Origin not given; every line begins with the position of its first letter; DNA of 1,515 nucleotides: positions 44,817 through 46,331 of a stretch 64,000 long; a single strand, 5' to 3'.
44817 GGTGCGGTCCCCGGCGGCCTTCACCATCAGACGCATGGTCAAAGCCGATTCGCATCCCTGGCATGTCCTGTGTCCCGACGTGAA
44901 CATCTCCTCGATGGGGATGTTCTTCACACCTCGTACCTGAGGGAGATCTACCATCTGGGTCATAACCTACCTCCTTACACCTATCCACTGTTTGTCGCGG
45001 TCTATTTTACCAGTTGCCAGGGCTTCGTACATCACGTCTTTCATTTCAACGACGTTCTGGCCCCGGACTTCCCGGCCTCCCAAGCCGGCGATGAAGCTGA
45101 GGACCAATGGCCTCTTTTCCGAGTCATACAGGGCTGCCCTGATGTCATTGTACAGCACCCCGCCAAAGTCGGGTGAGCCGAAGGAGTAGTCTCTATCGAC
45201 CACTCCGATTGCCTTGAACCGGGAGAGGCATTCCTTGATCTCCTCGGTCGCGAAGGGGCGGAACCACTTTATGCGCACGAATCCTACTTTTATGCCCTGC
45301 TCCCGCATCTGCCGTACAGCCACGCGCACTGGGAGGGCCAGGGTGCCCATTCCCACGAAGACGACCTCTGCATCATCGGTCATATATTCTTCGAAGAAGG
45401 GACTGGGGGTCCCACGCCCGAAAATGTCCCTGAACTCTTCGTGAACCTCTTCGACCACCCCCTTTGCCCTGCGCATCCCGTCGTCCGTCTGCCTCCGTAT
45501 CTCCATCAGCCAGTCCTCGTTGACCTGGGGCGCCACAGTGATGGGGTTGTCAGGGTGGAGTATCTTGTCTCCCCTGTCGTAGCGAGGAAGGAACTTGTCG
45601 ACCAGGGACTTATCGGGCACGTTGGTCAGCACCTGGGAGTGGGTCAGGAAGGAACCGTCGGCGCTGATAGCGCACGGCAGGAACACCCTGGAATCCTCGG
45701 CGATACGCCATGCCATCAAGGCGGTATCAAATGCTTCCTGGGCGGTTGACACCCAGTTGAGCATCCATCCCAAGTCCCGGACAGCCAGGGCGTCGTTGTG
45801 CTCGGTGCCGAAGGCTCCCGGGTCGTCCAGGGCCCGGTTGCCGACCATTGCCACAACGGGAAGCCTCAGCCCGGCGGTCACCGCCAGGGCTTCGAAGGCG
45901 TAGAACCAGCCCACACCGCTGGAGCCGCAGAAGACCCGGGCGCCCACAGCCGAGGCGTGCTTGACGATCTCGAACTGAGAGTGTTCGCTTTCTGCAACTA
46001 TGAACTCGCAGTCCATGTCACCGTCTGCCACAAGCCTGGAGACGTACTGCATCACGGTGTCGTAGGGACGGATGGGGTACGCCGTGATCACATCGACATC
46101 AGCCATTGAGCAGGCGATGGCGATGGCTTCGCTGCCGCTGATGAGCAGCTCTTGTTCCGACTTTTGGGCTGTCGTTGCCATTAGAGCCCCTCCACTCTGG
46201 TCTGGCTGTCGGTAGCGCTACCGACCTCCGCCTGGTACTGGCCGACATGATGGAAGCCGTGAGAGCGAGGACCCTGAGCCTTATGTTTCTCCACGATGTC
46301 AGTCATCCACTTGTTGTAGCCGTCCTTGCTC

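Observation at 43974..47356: Oxalate-oxidoreductase-like enzyme with a variant active-site loop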

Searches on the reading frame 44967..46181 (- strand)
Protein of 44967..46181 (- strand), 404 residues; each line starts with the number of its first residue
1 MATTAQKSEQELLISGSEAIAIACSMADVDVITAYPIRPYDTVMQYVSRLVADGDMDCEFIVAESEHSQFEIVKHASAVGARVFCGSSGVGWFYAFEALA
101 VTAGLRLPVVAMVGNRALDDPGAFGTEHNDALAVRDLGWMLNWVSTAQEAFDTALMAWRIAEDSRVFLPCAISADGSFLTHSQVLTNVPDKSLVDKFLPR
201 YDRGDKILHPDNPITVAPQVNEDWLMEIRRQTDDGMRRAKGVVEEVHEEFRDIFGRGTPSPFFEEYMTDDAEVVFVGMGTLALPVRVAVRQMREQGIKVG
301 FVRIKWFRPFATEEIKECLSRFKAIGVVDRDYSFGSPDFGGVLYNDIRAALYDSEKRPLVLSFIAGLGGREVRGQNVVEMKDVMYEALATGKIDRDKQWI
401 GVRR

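Call 3: search_solved_structures(query=window:44967-46181:-, show_alignments=2)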
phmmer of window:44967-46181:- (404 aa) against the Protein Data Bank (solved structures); distinct sequences matched with E-value up to 0.001: 8.
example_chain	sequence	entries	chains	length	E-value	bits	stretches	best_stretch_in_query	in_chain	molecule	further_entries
5c4i_A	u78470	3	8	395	1.1e-100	340.5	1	14-400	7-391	Oxalate oxidoreductase subunit alpha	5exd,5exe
9bt4_B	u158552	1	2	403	2.3e-64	220.8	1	7-380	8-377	Pyruvate:Ferredoxin Oxidoreductase, subunit alpha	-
6cin_A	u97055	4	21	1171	2.3e-22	82.6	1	18-377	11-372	PYRUVATE-FERREDOXIN OXIDOREDUCTASE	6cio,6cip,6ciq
7plm_A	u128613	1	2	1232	2.7e-19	72.5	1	18-382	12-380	Pyruvate:ferredoxin oxidoreductase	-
1b0p_A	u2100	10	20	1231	2.8e-19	72.4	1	18-382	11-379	PROTEIN (PYRUVATE-FERREDOXIN OXIDOREDUCTASE) | Pyruvate-Ferredoxin Oxidoreductase | PYRUVATE FERREDOXIN OXIDOREDUCTASE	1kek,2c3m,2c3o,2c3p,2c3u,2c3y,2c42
1yd7_A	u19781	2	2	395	6.5e-16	61.3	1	13-325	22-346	2-keto acid:ferredoxin oxidoreductase subunit alpha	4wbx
8ys5_A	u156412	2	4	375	2.7e-06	29.7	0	264-329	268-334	2-oxoglutarate synthase subunit alpha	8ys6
3ju3_A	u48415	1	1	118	4.9e-05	25.5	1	270-334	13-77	Probable 2-oxoacid ferredoxin oxidoreductase, alpha chain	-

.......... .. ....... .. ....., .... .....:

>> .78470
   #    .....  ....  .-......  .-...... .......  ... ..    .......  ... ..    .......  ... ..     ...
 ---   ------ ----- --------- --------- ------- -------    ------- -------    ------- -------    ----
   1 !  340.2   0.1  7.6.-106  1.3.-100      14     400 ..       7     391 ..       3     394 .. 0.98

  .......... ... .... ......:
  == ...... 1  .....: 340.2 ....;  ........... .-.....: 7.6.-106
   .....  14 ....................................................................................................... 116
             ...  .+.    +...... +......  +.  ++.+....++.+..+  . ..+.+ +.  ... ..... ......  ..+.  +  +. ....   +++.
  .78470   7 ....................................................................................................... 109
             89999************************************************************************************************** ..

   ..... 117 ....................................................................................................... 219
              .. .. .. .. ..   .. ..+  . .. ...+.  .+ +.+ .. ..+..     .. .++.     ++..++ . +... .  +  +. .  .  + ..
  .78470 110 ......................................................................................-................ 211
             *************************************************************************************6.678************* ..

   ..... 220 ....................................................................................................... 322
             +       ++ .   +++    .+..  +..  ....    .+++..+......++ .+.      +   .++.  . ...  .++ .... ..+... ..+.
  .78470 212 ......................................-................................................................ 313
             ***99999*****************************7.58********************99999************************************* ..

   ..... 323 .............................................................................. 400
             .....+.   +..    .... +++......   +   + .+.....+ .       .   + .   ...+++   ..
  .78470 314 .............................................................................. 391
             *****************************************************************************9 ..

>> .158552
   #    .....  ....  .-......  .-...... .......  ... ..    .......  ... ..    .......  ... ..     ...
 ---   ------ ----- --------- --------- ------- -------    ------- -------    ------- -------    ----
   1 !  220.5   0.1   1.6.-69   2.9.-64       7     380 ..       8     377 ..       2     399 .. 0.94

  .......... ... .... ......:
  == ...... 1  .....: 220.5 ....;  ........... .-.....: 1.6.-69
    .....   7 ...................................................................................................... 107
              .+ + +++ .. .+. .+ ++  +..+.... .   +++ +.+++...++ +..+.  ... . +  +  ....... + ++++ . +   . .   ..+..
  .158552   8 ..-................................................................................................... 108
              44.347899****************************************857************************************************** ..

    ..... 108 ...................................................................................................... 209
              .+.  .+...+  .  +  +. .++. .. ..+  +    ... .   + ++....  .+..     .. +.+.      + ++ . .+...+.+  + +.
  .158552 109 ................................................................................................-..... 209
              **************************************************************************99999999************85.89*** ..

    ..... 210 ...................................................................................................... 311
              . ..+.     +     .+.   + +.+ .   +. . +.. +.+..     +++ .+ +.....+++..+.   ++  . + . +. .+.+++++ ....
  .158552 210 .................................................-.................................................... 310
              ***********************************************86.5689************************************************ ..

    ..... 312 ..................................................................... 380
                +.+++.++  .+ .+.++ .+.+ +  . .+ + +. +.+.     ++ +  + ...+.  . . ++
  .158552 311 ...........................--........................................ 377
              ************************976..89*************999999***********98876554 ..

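Call 7: search_protein_families(library=ncbifam, proteins=[window:44967-46181:-])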
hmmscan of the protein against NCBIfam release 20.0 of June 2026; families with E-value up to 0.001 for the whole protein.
window:44967-46181:- (404 aa): 13 families
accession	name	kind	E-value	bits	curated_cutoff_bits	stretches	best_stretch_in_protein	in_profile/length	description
NF045791.1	OxalOxredalpha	equivalog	3.2e-116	388.6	500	1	13-401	6-392/395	oxalate oxidoreductase subunit alpha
NF040682.1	PorA_Arch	equivalog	8.6e-105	350.8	550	1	13-403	5-386/387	pyruvate synthase subunit PorA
NF006233.0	PRK08367.1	equivalog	4.5e-94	315.5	625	1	13-404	6-391/394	pyruvate ferredoxin oxidoreductase subunit alpha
NF006232.0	PRK08366.1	equivalog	5.8e-82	275.4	646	1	13-404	9-394/394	2-ketoisovalerate ferredoxin oxidoreductase subunit alpha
NF045764.1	PhenlGlyoxDHPadG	equivalog_domain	2.8e-81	273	700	1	11-400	2-394/398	NADH-dependent phenylglyoxylate dehydrogenase subunit alpha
NF007201.0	PRK09622.1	equivalog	1.1e-80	271.5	590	1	14-402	13-397/405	2-oxoacid:ferredoxin oxidoreductase subunit alpha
NF005507.0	PRK07119.1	subfamily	2.3e-28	99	399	2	10-176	3-171/352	3-methyl-2-oxobutanoate dehydrogenase subunit VorB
TIGR02176.1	pyruv_ox_red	equivalog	3.4e-28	98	911.35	1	14-385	4-379/1167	pyruvate:ferredoxin (flavodoxin) oxidoreductase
TIGR03710.1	OAFO_sf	subfamily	2.2e-21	76.1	482.75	2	4-116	186-296/561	2-oxoacid:acceptor oxidoreductase subunit alpha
NF006412.0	PRK08659.1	equivalog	1.2e-20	74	411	1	9-328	3-332/378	2-oxoacid:acceptor oxidoreductase subunit alpha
NF007206.0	PRK09627.1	equivalog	1.3e-17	63.8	579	2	263-329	267-333/375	2-oxoglutarate synthase subunit alpha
NF041170.1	Oxoac_fdxalpha_Archa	equivalog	1.2e-10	40.4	800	1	266-332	515-582/636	2-oxoacid:ferredoxin oxidoreductase subunit alpha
TIGR03336.1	IOR_alpha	equivalog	3.4e-08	32.3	650.9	1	13-163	4-152/595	indolepyruvate ferredoxin oxidoreductase subunit alpha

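Call 9: search_protein_families(library=pfam, proteins=[window:44967-46181:-])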
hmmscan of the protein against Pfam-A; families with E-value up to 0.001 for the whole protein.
window:44967-46181:- (404 aa): 3 families
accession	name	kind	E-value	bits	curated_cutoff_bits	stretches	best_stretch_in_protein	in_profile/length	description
PF01855.24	POR_N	-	5.8e-55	187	27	1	24-247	3-230/231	Pyruvate flavodoxin/ferredoxin oxidoreductase, thiamine diP-bdg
PF17147.9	PFOR_II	-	1.6e-30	105.9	27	1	271-376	1-101/102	Pyruvate:ferredoxin oxidoreductase core domain II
PF02780.25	Transketolase_C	-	0.00073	19.9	25.9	0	269-336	8-75/124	Transketolase, C-terminal domain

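Call 19: find_homologous_proteins(query=window:44967-46181:-, max_evalue=1e-30)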
Query window:44967-46181:- (404 aa): 5528 proteins with E <= 1e-30 among 8000 candidates; the best 120 are listed.
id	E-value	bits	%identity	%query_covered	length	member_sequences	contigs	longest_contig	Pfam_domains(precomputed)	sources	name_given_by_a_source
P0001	1.7e-263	891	96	100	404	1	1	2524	PF01855.25,PF17147.10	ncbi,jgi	-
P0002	2.0e-262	888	96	100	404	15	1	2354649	PF01855.25,PF17147.10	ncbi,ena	-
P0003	4.5e-253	857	91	100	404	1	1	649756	PF01855.25,PF17147.10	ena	-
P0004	2.1e-248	842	90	100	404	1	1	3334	PF01855.25,PF17147.10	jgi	-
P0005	1.6e-234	796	84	99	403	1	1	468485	PF01855.25,PF17147.10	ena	-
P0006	2.1e-234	796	84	99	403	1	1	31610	PF01855.25,PF17147.10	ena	-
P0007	7.0e-234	794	85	100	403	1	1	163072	PF01855.25,PF17147.10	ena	-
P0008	1.1e-233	793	83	100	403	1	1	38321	PF01855.25,PF17147.10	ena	-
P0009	2.1e-233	792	84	99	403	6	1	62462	PF01855.25,PF17147.10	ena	-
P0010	2.6e-233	792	84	100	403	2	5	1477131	PF01855.25,PF17147.10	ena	-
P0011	2.7e-233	792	84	99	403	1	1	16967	PF01855.25,PF17147.10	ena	-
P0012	3.9e-233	791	84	100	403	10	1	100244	PF01855.25,PF17147.10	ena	-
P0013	7.2e-233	791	83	100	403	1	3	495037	PF01855.25,PF17147.10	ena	-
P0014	1.6e-232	789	83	100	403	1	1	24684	PF01855.25,PF17147.10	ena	-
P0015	1.8e-232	789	84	100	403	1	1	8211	PF01855.25,PF17147.10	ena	-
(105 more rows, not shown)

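Call 21: find_related_loci(query=window:44967-46181:-, collection=genome_contigs, flank=8000)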
Query window:44967-46181:- (404 aa) in genome_contigs; peptide patterns used: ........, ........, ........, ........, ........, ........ (x = any residue, [..] = any of these).
514 stretches matched a pattern; 489 encode a relative of the query (tblastn E <= 1e-3); the best 80 are kept; 80 distinct loci.
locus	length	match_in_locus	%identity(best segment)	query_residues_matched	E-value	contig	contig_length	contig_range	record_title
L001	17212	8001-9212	98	1-404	0e+0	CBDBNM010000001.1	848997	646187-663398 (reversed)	MAG: Dehalococcoidia bacterium isolate c1b9121c-b6f9-408d-bdb8-3c357fa74dc1 genome assembly, contig: contig_1, whole gen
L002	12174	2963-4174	97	1-404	0e+0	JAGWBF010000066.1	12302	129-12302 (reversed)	MAG: Dehalococcoidia bacterium isolate 277c_26 scaffold_9756, whole genome shotgun sequence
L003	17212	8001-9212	96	1-404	0e+0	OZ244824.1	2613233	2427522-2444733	MAG: Dehalococcoidia bacterium isolate 70ea3dc7-dc25-4479-8e7e-ee8621e45a74 genome assembly, chromosome: 1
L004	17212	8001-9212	92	1-404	0e+0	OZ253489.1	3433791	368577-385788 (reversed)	MAG: Dehalococcoidia bacterium isolate ffb8934b-577b-4777-8369-15bafc51d39f genome assembly, chromosome: 1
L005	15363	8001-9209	84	1-404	0e+0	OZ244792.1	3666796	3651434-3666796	MAG: Dehalococcoidia bacterium isolate ad4dcc4a-e611-4ae4-9ebb-ef3820abf337 genome assembly, chromosome: 1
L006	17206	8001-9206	83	3-404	0e+0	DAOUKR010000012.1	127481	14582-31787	MAG TPA_asm: Dehalococcoidia bacterium isolate S7_355 k113_3695089, whole genome shotgun sequence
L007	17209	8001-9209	82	1-403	0e+0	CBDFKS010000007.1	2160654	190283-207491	MAG: Dehalococcoidia bacterium isolate c4dad43c-b7b6-47a6-a77d-83e0dddb64fa genome assembly, contig: contig_7, whole gen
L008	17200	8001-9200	83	4-403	0e+0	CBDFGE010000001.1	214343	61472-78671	MAG: Dehalococcoidia bacterium isolate 310c0839-7255-474d-b4c6-e82275d08751 genome assembly, contig: contig_1, whole gen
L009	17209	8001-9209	82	1-403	0e+0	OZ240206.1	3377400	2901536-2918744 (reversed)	MAG: Dehalococcoidia bacterium isolate 2e453fae-0281-4c22-a0b3-57af5dde5db4 genome assembly, chromosome: 1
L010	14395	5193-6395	81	3-403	0e+0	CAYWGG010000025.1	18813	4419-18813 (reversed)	MAG TPA_asm: uncultured Dehalococcoidia bacterium isolate binchicken_co21_430 genome assembly, contig: NODE_1620_length_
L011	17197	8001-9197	81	4-402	0e+0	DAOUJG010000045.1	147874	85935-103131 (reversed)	MAG TPA_asm: Dehalococcoidia bacterium isolate S32_251 k113_919784, whole genome shotgun sequence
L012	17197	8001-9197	81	4-402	0e+0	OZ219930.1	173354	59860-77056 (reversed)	MAG: Dehalococcoidia bacterium isolate d5105c1e-37dd-4811-a55b-ed3c3c49e222 genome assembly, chromosome: 4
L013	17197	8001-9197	81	4-402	0e+0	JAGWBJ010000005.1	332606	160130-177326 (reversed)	MAG: Dehalococcoidia bacterium isolate 277c_30 scaffold_53, whole genome shotgun sequence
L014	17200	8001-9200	80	4-403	0e+0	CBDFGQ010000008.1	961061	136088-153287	MAG: Dehalococcoidia bacterium isolate 3299a7fc-3b8b-4791-927a-3a74d6ed150b genome assembly, contig: contig_8, whole gen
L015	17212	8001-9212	96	1-404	0e+0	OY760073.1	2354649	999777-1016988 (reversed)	MAG: Dehalococcoidia bacterium isolate c30765d4-caf5-4d90-88bc-dc8b2ca32de7 genome assembly, chromosome: 1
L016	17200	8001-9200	76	5-404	0e+0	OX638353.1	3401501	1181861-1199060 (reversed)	MAG: uncultured Dehalococcoidia bacterium isolate caae0dea-c4e0-4340-bdfb-0144304000aa genome assembly, chromosome: 1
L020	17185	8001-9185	74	9-403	0e+0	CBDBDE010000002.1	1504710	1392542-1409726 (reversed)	MAG: Dehalococcoidia bacterium isolate 507f7452-7ab4-464d-beb7-7b563f49c2fc genome assembly, contig: contig_2, whole gen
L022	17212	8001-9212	75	1-403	0e+0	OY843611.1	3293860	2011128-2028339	MAG: Dehalococcoidia bacterium isolate 0645ce6a-a204-477d-b04f-0f5024184dab genome assembly, chromosome: 1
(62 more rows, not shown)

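Call 36: search_protein_representatives(protein=window:44967-46181:-)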
Query: 404 residues. Proteins with E-value up to 0.001 (for the whole library): 4047; up to 1e-10: 1801; up to 1e-30: 429. The best 150 are listed.
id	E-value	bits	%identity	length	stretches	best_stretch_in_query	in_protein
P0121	6.0e-181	617.9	66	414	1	3-403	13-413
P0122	1.1e-156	538.0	68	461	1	5-339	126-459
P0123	5.4e-148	509.4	66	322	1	83-403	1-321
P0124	2.9e-133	460.9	72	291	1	6-285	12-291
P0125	1.6e-120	419.0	72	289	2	8-172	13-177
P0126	3.0e-117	408.2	73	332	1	5-240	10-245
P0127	2.8e-110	385.3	47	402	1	1-402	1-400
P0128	4.0e-107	374.9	67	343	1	94-331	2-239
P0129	1.4e-104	366.5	47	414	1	7-403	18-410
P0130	1.4e-99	350.0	62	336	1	155-403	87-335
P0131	5.2e-96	338.3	57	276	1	138-403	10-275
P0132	1.2e-86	307.4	59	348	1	166-391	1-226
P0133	9.1e-86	304.5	41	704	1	14-400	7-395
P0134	2.1e-85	303.3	60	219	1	187-403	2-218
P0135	2.5e-84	299.8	83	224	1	44-206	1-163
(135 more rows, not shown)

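Call 41: search_protein_families(library=pfam, proteins=[L022:285-2567:-, L022:2573-3094:-, L022:3127-4251:-, L022:4573-4911:-, L022:4917-6614:-, L022:6787-8001:+, L022:10335-10886:+, L022:10950-12071:+, L022:11337-12197:-, L022:12135-13256:+], max_evalue=0.00001)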
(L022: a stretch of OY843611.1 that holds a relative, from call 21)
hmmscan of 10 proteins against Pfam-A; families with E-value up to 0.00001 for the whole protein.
L022:285-2567:- (760 aa): 1 family
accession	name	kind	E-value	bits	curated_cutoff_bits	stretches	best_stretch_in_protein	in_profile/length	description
PF02515.22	CoA_transf_3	-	2.8e-176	586.5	23.3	2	10-366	1-366/366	CoA-transferase family III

L022:2573-3094:- (173 aa): 0 families

L022:3127-4251:- (374 aa): 7 families
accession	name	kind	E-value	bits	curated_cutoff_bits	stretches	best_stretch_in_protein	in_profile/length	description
PF01266.30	DAO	-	2.1e-65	222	27.9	1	7-353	1-352/353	FAD dependent oxidoreductase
PF07992.20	Pyr_redox_2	-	1.6e-08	34.8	26.1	1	7-38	2-33/291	Pyridine nucleotide-disulphide oxidoreductase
PF00890.30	FAD_binding_2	-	2.9e-08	33.8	20.4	1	7-52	1-46/414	FAD binding domain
PF13450.12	NAD_binding_8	-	1.1e-06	29.3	21.9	1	10-37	1-28/68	NAD(P)-binding Rossmann-like domain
PF01946.23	Thi4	-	1.7e-06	27.9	26.2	1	5-37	17-50/235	Thi4 family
PF01494.25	FAD_binding_3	-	2.2e-06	27.6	22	1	6-52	2-46/349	FAD binding domain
PF12831.13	FAD_oxidored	-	3.3e-06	27.1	27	1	7-39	1-33/416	FAD dependent oxidoreductase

L022:4573-4911:- (112 aa): 1 family
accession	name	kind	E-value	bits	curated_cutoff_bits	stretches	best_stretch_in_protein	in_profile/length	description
PF06155.17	GBBH-like_N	-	4e-22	79.2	22.8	1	16-96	7-85/85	Gamma-butyrobetaine hydroxylase-like, N-terminal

L022:4917-6614:- (565 aa): 3 families
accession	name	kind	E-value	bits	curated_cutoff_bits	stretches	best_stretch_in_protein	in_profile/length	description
PF00205.28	TPP_enzyme_M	-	2.6e-38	131.2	30.4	1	196-331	1-136/137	Thiamine pyrophosphate enzyme, central domain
PF02776.23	TPP_enzyme_N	-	1.1e-36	125.6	26.8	1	5-122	1-119/119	Thiamine pyrophosphate enzyme, N-terminal TPP binding domain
PF02775.26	TPP_enzyme_C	-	1.1e-35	123.1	21.9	1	397-542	3-151/151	Thiamine pyrophosphate enzyme, C-terminal TPP binding domain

L022:6787-8001:+ (404 aa): 1 family
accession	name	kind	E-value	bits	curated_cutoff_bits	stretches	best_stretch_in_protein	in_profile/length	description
PF14697.11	Fer4_21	-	5.1e-11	43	35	1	286-340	2-59/59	4Fe-4S dicluster domain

L022:10335-10886:+ (183 aa): 0 families

L022:10950-12071:+ (373 aa): 1 family
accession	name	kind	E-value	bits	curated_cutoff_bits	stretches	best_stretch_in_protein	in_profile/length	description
PF01070.24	FMN_dh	-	2e-125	418.9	24.9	1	15-352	1-348/350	FMN-dependent dehydrogenase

L022:11337-12197:- (286 aa): 0 families

L022:12135-13256:+ (373 aa): 1 family
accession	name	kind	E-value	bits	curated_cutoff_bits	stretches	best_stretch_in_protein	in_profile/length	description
PF01070.24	FMN_dh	-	6e-117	391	24.9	1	16-352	2-348/350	FMN-dependent dehydrogenase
